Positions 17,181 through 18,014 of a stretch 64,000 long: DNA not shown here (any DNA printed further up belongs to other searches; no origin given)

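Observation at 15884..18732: Six-gene minus-strand operon pairing two stand-alone PilZ receptors and a Zn-ribbon microprotein with DUF4416, a PflX-like radical SAM enzyme and a DUF2062 membrane protein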

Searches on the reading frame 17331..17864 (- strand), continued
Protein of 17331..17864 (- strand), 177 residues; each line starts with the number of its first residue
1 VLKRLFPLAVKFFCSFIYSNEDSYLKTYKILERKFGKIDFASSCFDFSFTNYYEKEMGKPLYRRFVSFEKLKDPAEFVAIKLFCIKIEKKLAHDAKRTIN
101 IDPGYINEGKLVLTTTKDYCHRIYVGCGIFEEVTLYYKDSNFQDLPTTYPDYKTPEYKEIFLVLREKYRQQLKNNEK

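Call 66: search_protein_families(library=pfam, proteins=[P0402, P0478, P0439, P0480, P0421, P0422, P0436, P0483, P0378, P0435], max_evalue=0.001)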
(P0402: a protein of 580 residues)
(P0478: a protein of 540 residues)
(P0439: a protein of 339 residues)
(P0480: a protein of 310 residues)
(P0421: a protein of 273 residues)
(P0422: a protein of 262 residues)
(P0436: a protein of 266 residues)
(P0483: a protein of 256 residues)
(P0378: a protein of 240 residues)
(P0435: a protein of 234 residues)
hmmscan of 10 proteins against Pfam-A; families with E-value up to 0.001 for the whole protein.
P0402 (580 aa): 2 families
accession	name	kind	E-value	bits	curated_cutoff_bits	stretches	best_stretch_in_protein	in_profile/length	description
PF03702.20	AnmK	-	7.6e-99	331.7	24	1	202-577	2-365/367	Anhydro-N-acetylmuramic acid kinase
PF14385.11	DUF4416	-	8.8e-60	201.8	27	1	12-170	2-161/162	Domain of unknown function (DUF4416)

P0478 (540 aa): 4 families
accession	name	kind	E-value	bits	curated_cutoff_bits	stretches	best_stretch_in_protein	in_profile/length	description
PF14385.11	DUF4416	-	3.1e-54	183.7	27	1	9-164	5-161/162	Domain of unknown function (DUF4416)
PF01435.24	Peptidase_M48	-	2e-35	122.7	20.3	1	336-535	4-183/186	Peptidase family M48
PF16491.10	Peptidase_M48_N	-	4.5e-19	69.4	27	1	179-330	28-179/179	CAAX prenyl protease N-terminal, five membrane helices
PF05569.17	Peptidase_M56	-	8.8e-05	22.2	31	1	304-419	101-215/296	BlaR1 peptidase M56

P0439 (339 aa): 2 families
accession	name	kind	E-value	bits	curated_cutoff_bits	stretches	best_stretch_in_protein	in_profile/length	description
PF14385.11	DUF4416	-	1.3e-54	185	27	1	9-166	2-162/162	Domain of unknown function (DUF4416)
PF01467.32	CTP_transf_like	-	2.3e-17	63.9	21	1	207-298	1-90/133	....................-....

P0480 (310 aa): 2 families
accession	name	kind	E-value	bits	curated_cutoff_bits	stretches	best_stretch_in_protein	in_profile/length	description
PF14385.11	DUF4416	-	1.7e-53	181.3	27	1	9-173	2-162/162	Domain of unknown function (DUF4416)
PF14451.12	Ub-Mut7C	-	7.3e-22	77.5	23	1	188-265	3-80/81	Mut7-C ubiquitin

P0421 (273 aa): 1 family
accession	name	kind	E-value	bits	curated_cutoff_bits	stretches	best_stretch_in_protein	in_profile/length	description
PF14385.11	DUF4416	-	1.9e-54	184.4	27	1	2-151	8-162/162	Domain of unknown function (DUF4416)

P0422 (262 aa): 1 family
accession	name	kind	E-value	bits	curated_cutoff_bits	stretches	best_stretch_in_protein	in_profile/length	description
PF14385.11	DUF4416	-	8.5e-55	185.5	27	1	10-168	3-162/162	Domain of unknown function (DUF4416)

P0436 (266 aa): 1 family
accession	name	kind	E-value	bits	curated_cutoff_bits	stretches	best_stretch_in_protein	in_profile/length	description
PF14385.11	DUF4416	-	5.4e-55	186.2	27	1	9-168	2-162/162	Domain of unknown function (DUF4416)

P0483 (256 aa): 1 family
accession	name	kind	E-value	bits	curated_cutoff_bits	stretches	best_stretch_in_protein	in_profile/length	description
PF14385.11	DUF4416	-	1.2e-56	191.6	27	1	78-239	3-162/162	Domain of unknown function (DUF4416)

P0378 (240 aa): 1 family
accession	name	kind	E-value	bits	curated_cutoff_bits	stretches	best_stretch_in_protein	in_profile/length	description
PF14385.11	DUF4416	-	5.9e-60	202.3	27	1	69-226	2-160/162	Domain of unknown function (DUF4416)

P0435 (234 aa): 1 family
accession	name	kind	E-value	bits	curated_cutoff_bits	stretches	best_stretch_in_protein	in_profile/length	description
PF14385.11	DUF4416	-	1e-54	185.3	27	1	9-173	2-162/162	Domain of unknown function (DUF4416)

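Call 78: search_protein_families(library=ncbifam, proteins=[P0439, L166:4844-5857:+, L167:5045-6004:+, L166:3750-4685:+, L044:6988-7977:+, L039:8520-9560:+], max_evalue=0.00001)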
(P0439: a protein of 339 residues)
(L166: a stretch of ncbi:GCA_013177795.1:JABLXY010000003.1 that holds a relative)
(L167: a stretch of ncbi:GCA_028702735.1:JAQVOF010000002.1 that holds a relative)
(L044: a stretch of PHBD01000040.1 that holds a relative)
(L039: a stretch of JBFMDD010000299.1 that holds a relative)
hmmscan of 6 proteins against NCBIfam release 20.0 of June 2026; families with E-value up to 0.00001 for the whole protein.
P0439 (339 aa): 5 families
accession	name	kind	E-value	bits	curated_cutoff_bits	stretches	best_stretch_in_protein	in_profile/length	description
TIGR02199.1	rfaE_dom_II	equivalog_domain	3e-56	189.3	181.5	1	196-335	4-143/144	D-glycero-beta-D-manno-heptose 1-phosphate adenylyltransferase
NF008454.0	PRK11316.1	equivalog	4.5e-51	173.9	521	1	175-335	312-472/475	bifunctional D-glycero-beta-D-manno-heptose-7-phosphate kinase/D-glycero-beta-D-manno-heptose 1-phosphate adenylyltransferase HldE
TIGR00125.1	cyt_tran_rel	domain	1.5e-17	63.5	27.7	1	205-270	1-63/65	adenylyltransferase/cytidyltransferase family protein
TIGR01518.1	g3p_cytidyltrns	equivalog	2.3e-15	56.8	165.4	1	206-332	1-123/125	glycerol-3-phosphate cytidylyltransferase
NF001985.0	PRK00777.1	subfamily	8.8e-08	32.4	104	1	206-265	7-64/157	pantetheine-phosphate adenylyltransferase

L166:4844-5857:+ (337 aa): 14 families
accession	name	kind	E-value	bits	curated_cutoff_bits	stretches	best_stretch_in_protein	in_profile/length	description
TIGR02198.1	rfaE_dom_I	equivalog_domain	1.4e-108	362.7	345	1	21-336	5-313/315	D-glycero-beta-D-manno-heptose-7-phosphate kinase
NF008454.0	PRK11316.1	equivalog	1.7e-88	297.3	521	1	19-336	6-311/475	bifunctional D-glycero-beta-D-manno-heptose-7-phosphate kinase/D-glycero-beta-D-manno-heptose 1-phosphate adenylyltransferase HldE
TIGR02152.1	D_ribokin_bact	equivalog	2.1e-23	83.1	299.65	1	26-331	1-292/298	ribokinase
TIGR04382.1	myo_inos_iolC_N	equivalog_domain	2.4e-18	66.5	300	2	205-331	187-301/309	5-dehydro-2-deoxygluconokinase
TIGR03168.1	1-PFK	subfamily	4.1e-18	65.3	216.4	1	53-335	24-297/305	hexose kinase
TIGR03828.1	pfkB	equivalog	2.8e-17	62.7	292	1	53-335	24-297/305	1-phosphofructokinase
NF008353.0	PRK11142.1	equivalog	4.1e-16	59.4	341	1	24-330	3-294/307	ribokinase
NF006957.1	PRK09434.1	equivalog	6.3e-11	42.3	450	0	64-125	28-90/302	fructokinase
NF041320.1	pfkB_Halo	equivalog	1.2e-10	41.3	400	1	54-328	27-285/302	1-phosphofructokinase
NF049991.1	TagKinase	equivalog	2.9e-08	32.9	420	0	245-324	221-300/321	tagatose kinase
NF007321.0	PRK09813.1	equivalog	4.1e-08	33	247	0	60-113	21-75/261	fructoselysine 6-kinase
NF053626.1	RibKinHalex1628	equivalog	4.3e-08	33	330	0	55-131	29-107/293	ATP-dependent ribose-1-phosphate kinase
NF047869.1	myo_kin_aldol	exception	1.2e-06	27.2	600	0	274-332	266-324/586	bifunctional 5-dehydro-2-deoxygluconokinase/5-dehydro-2-deoxyphosphogluconate aldolase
NF041134.1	R1P_kin_Thcocales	equivalog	4.6e-06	26.3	500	0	63-133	36-107/291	ADP-dependent ribose-1-phosphate kinase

L167:5045-6004:+ (319 aa): 13 families
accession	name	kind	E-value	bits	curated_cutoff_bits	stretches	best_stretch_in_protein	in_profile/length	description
TIGR02198.1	rfaE_dom_I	equivalog_domain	2.4e-110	368.6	345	1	4-317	2-312/315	D-glycero-beta-D-manno-heptose-7-phosphate kinase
NF008454.0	PRK11316.1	equivalog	9.4e-89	298.2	521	1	4-316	5-309/475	bifunctional D-glycero-beta-D-manno-heptose-7-phosphate kinase/D-glycero-beta-D-manno-heptose 1-phosphate adenylyltransferase HldE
TIGR02152.1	D_ribokin_bact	equivalog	1.2e-23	83.9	299.65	1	12-309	1-288/298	ribokinase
NF008353.0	PRK11142.1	equivalog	7.8e-18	65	341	1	12-308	5-290/307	ribokinase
TIGR03168.1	1-PFK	subfamily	1.3e-16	60.4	216.4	1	47-314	32-294/305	hexose kinase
TIGR03828.1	pfkB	equivalog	1.7e-14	53.6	292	1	43-314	28-294/305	1-phosphofructokinase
TIGR04382.1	myo_inos_iolC_N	equivalog_domain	1.4e-12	47.5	300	1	224-309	214-297/309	5-dehydro-2-deoxygluconokinase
NF041320.1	pfkB_Halo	equivalog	3.3e-10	39.9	400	1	52-311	40-286/302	1-phosphofructokinase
NF006957.1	PRK09434.1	equivalog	3.9e-10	39.7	450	1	223-295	205-274/302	fructokinase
NF040938.1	KDG_KDGal_kin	equivalog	7.9e-09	35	400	0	223-305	208-287/305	bifunctional 2-dehydro-3-deoxygluconokinase/2-dehydro-3-deoxygalactonokinase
NF053626.1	RibKinHalex1628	equivalog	9.8e-09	35.1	330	0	42-117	30-106/293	ATP-dependent ribose-1-phosphate kinase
NF047869.1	myo_kin_aldol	exception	9.6e-08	30.8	600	0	209-308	216-318/586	bifunctional 5-dehydro-2-deoxygluconokinase/5-dehydro-2-deoxyphosphogluconate aldolase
NF049991.1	TagKinase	equivalog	1.3e-06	27.4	420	0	195-306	197-300/321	tagatose kinase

L166:3750-4685:+ (311 aa): 18 families
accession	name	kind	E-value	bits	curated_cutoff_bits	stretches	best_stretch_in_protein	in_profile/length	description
TIGR01181.1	dTDP_gluc_dehyt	equivalog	2.9e-36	125.2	365.1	1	4-307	2-312/321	dTDP-glucose 4,6-dehydratase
TIGR01179.1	galE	equivalog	1.6e-28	99.5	262.3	1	4-297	2-316/332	UDP-glucose 4-epimerase GalE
TIGR04180.1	EDH_00030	hypoth_equivalog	4.1e-28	98.3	475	1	5-293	2-296/297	NAD-dependent 4,6-dehydratase LegB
NF008872.0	PRK11908.1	equivalog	1.1e-27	97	294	1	2-256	2-270/349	bifunctional UDP-4-keto-pentose/UDP-xylose synthase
NF005998.1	PRK08125.1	equivalog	6e-23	81.1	777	1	2-306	316-649/649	bifunctional UDP-4-amino-4-deoxy-L-arabinose formyltransferase/UDP-glucuronic acid oxidase ArnA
NF007582.0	PRK10217.1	equivalog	8.5e-20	71.1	698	1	1-305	1-330/355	dTDP-glucose 4,6-dehydratase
NF011728.1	PRK15181.1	equivalog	1.3e-19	70.4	760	1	3-309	17-340/348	Vi polysaccharide biosynthesis UDP-N-acetylglucosaminuronic acid C-4 epimerase TviC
TIGR02197.1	heptose_epim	equivalog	1.6e-17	63.6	274.6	1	5-304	2-311/316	ADP-glyceromanno-heptose 6-epimerase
NF007490.0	PRK10084.1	subfamily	2.4e-17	63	649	1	4-306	3-334/361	dTDP-glucose 4,6-dehydratase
NF047922.1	GDPFucSynFcl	equivalog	2.4e-15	56.8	500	1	149-306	137-301/308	GDP-L-fucose synthase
NF007956.0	PRK10675.1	subfamily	1.2e-12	47.6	394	1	3-223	2-242/338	UDP-glucose 4-epimerase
TIGR01472.1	gmd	equivalog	7.2e-10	38.6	415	1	4-180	3-189/342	GDP-mannose 4,6-dehydratase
NF042422.1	oxyalk_red_OleD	equivalog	1.3e-09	37.9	580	1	4-80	3-75/329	2-alkyl-3-oxoalkanoate reductase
TIGR01777.1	yfcH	hypoth_equivalog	3.1e-09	36.8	207.35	0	5-31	2-28/292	TIGR01777 family oxidoreductase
TIGR02622.1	CDP_4_6_dhtase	equivalog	1.3e-08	34.4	278.45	0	3-162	6-170/352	CDP-glucose 4,6-dehydratase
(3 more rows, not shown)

L044:6988-7977:+ (329 aa): 11 families
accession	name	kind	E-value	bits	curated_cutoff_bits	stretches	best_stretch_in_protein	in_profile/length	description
TIGR02198.1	rfaE_dom_I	equivalog_domain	3e-107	358.4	345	1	14-328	2-313/315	D-glycero-beta-D-manno-heptose-7-phosphate kinase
NF008454.0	PRK11316.1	equivalog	7.4e-85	285.3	521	1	13-328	4-311/475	bifunctional D-glycero-beta-D-manno-heptose-7-phosphate kinase/D-glycero-beta-D-manno-heptose 1-phosphate adenylyltransferase HldE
TIGR02152.1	D_ribokin_bact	equivalog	2.7e-20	72.9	299.65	1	23-319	2-288/298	ribokinase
TIGR03828.1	pfkB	equivalog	2.8e-15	56.2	292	1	139-327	111-297/305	1-phosphofructokinase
TIGR03168.1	1-PFK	subfamily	3e-15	55.9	216.4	1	117-328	90-298/305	hexose kinase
NF008353.0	PRK11142.1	equivalog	8.3e-14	51.8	341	1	21-318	4-290/307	ribokinase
TIGR04382.1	myo_inos_iolC_N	equivalog_domain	2.3e-12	46.8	300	1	203-320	189-298/309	5-dehydro-2-deoxygluconokinase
NF041320.1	pfkB_Halo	equivalog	9.8e-10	38.3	400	1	63-323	41-288/302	1-phosphofructokinase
NF053626.1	RibKinHalex1628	equivalog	5.9e-08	32.6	330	0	241-320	203-281/293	ATP-dependent ribose-1-phosphate kinase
NF040938.1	KDG_KDGal_kin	equivalog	1.4e-06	27.6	400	1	234-316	209-288/305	bifunctional 2-dehydro-3-deoxygluconokinase/2-dehydro-3-deoxygalactonokinase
NF041332.1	KDG_KDGal_kin_Halo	equivalog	6.3e-06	25.8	440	0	200-328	187-309/320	bifunctional 2-dehydro-3-deoxygluconokinase/2-dehydro-3-deoxygalactonokinase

L039:8520-9560:+ (346 aa): 4 families
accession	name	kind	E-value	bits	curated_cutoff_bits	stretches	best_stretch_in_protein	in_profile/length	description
TIGR01479.1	GMP_PMI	equivalog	5.5e-97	325.5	372.95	1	2-344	1-346/467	mannose-1-phosphate guanylyltransferase/mannose-6-phosphate isomerase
NF012004.0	PRK15460.1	equivalog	2.7e-72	244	859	1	2-344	6-356/478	mannose-1-phosphate guanyltransferase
TIGR03992.1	Arch_glmU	subfamily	1.6e-07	30.6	292.1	1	4-203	3-176/393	bifunctional sugar-1-phosphate nucleotidylyltransferase/acetyltransferase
NF041173.1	Sug_nt_acttase_Thmprot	equivalog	4.9e-06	25.7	600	0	5-115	4-108/405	bifunctional sugar-1-phosphate nucleotidylyltransferase/acetyltransferase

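Call 82: fold_search(model_id=the predicted structure, library=pdb)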
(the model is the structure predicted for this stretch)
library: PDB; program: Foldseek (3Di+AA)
matches with E <= 10: 1309; with E <= 0.001: 0
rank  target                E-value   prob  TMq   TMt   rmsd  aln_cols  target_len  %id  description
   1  1r8h_C                6.2e-03  0.98  0.24  0.45   7.5       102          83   10  Comparison of the structure and DNA binding properties of the E2 proteins from an oncogenic and a non-oncogenic human  (released 2003-12-23)
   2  3mi7                  6.6e-03  0.98  0.26  0.47   7.2        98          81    8  An Enhanced Repressor of Human Papillomavirus E2 Protein (released 2011-04-06)
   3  6bus_1                1.3e-02  0.93  0.25  0.43   8.6       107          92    7  Extended E2 DNA-binding domain of the Bovine Papillomavirus-1 (released 2018-01-10)
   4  2aye_A                1.7e-02  0.97  0.27  0.48   7.0       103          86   10  Crystal structure of the unliganded E2 DNA Binding Domain from HPV6a (released 2006-08-22)
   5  6bus_3                1.7e-02  0.91  0.27  0.42   6.7       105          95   11  Extended E2 DNA-binding domain of the Bovine Papillomavirus-1 (released 2018-01-10)
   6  5ndg_D0               2.6e-02  0.80  0.26  0.39  11.2       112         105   11  Crystal structure of geneticin (G418) bound to the yeast 80S ribosome (released 2017-12-13)
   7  5etq_A                2.9e-02  1.00  0.41  0.45   3.7       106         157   15  S. aureus 6-hydroxymethyl-7,8-dihydropterin pyrophosphokinase complexed with AMPCPP and inhibitor at 1.96 angstrom res (released 2016-05-04)
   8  1r8h_A                3.1e-02  0.89  0.27  0.46   6.2       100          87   11  Comparison of the structure and DNA binding properties of the E2 proteins from an oncogenic and a non-oncogenic human  (released 2003-12-23)
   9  5etl_B                3.4e-02  0.99  0.38  0.43   3.5       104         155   19  E. coli 6-hydroxymethyl-7,8-dihydropterin pyrophosphokinase complexed with AMPCPP and inhibitor at 1.82 angstrom resol (released 2016-05-04)
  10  3qbc_B                3.7e-02  0.99  0.39  0.42   3.8       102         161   16  Structure and design of a new pterin site inhibitor of S. aureus HPPK (released 2012-01-25)
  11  5etl_A                3.9e-02  0.99  0.38  0.42   3.6       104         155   20  E. coli 6-hydroxymethyl-7,8-dihydropterin pyrophosphokinase complexed with AMPCPP and inhibitor at 1.82 angstrom resol (released 2016-05-04)
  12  5xzq_K                3.9e-02  0.84  0.30  0.44   6.0       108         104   11  Hydroxynitrile lyase from Passiflora edulis (PeHNL) (released 2017-11-22)
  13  5etl_C                4.1e-02  0.98  0.37  0.42   3.7       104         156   17  E. coli 6-hydroxymethyl-7,8-dihydropterin pyrophosphokinase complexed with AMPCPP and inhibitor at 1.82 angstrom resol (released 2016-05-04)
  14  1a7g                  4.1e-02  0.91  0.27  0.50   7.1       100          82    8  THE CRYSTAL STRUCTURE OF THE E2 DNA-BINDING DOMAIN FROM HUMAN PAPILLOMAVIRUS AT 2.4 ANGSTROMS (released 1999-04-27)
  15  6n7p_G                4.1e-02  0.41  0.30  0.25  12.3       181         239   11  S. cerevisiae spliceosomal E complex (UBC4) (released 2019-09-18)
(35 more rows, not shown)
